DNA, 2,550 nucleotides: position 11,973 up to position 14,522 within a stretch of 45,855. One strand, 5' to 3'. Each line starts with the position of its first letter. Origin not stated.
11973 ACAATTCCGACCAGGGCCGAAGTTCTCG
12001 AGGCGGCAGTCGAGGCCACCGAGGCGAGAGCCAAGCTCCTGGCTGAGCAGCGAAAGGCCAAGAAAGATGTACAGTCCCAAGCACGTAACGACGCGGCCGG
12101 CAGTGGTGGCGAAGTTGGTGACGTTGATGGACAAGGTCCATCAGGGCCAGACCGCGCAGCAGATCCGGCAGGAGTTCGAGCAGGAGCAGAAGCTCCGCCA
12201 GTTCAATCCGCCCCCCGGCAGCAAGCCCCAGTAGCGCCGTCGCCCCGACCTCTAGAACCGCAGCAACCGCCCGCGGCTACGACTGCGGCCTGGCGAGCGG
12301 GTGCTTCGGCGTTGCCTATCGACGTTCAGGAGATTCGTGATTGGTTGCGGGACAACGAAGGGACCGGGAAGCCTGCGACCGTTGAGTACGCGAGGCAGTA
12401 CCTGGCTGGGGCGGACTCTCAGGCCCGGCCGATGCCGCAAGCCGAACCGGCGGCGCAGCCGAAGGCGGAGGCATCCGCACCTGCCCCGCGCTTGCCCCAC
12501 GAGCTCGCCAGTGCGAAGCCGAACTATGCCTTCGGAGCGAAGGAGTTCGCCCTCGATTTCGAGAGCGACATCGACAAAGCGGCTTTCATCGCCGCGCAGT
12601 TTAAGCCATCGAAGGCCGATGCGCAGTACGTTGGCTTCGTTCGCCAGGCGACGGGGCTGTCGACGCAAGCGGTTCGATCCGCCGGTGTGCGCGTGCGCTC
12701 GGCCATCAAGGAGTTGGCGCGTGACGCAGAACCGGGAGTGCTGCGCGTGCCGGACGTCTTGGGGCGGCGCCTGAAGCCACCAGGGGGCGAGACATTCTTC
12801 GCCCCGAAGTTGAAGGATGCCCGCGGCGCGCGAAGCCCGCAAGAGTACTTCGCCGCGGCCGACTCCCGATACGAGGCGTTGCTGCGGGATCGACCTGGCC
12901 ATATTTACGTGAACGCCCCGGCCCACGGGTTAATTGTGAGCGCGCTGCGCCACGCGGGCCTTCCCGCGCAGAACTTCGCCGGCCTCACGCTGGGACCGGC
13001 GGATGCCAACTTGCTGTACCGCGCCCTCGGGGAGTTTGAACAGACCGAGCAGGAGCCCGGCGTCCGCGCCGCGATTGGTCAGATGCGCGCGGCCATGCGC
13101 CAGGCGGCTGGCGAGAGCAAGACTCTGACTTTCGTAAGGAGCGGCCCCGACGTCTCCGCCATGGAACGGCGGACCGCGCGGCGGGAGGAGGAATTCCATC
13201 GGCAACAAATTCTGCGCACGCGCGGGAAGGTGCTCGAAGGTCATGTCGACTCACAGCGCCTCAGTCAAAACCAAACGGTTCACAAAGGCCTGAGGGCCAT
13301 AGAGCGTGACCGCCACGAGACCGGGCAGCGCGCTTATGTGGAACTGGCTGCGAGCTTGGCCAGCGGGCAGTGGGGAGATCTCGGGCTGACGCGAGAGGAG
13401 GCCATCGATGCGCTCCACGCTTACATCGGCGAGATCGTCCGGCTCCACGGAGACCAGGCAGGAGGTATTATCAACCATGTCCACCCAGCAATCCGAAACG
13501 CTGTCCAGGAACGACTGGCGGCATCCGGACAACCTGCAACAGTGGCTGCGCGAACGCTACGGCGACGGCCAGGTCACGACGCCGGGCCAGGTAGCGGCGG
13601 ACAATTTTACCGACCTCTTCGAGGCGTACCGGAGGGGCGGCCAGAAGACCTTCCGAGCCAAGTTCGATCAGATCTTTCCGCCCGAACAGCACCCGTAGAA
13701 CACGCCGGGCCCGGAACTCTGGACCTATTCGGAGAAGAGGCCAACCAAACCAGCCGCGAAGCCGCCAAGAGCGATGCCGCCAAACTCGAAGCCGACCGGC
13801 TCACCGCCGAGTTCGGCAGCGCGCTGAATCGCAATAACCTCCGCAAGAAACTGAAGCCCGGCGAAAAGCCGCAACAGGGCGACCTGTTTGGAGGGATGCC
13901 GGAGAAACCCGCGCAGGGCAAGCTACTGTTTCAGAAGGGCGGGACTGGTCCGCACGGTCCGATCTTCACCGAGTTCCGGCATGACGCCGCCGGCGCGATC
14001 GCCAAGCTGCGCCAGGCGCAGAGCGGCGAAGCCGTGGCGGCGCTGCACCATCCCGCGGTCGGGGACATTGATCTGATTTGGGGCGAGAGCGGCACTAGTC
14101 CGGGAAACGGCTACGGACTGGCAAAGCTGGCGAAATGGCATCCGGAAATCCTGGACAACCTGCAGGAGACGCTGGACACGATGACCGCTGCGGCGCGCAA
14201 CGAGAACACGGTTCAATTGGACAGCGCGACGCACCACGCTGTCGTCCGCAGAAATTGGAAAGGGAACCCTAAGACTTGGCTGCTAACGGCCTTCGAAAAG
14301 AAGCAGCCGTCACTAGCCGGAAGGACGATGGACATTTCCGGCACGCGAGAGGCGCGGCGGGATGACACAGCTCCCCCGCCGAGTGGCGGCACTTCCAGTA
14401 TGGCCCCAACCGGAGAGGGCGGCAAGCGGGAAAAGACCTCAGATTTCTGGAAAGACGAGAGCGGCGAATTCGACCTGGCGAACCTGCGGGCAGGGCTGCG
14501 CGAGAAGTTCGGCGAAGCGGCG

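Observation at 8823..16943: A 2,706-codon ORF in the ejected-core-protein slot that looks like a virion-delivered polyvalent protein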

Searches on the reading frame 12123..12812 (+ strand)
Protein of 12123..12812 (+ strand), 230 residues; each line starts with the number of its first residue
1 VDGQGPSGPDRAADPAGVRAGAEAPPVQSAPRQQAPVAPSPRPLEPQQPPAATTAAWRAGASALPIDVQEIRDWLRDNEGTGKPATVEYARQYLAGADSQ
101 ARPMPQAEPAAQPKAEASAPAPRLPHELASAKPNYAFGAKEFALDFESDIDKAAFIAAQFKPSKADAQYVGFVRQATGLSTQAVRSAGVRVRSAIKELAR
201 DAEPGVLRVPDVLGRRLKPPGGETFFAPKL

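Call 38: search_protein_families(library=pfam, proteins=[window:12123-12812:+], max_evalue=10)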
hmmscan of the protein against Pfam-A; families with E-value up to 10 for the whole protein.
window:12123-12812:+ (230 aa): 0 families

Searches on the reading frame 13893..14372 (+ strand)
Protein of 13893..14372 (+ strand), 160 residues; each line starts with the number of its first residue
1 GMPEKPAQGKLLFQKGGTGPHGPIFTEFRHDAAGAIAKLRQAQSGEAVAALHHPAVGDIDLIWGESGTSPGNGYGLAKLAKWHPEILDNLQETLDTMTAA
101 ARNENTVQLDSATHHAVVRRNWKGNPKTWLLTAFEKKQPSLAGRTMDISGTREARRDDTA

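Call 38: search_protein_families(library=pfam, proteins=[window:13893-14372:+], max_evalue=10)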
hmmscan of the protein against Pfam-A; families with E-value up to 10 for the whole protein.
window:13893-14372:+ (160 aa): 2 families
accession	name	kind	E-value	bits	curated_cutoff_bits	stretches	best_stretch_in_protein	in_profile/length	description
PF18809.6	PBECR1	-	1.3e-07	32.5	27.6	1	52-138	3-102/104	phage-Barnase-EndoU-ColicinE5/D-RelE like nuclease1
PF21157.2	DksA_N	-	0.13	12.9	27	1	78-105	8-35/71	DnaK suppressor protein DksA, N-terminal domain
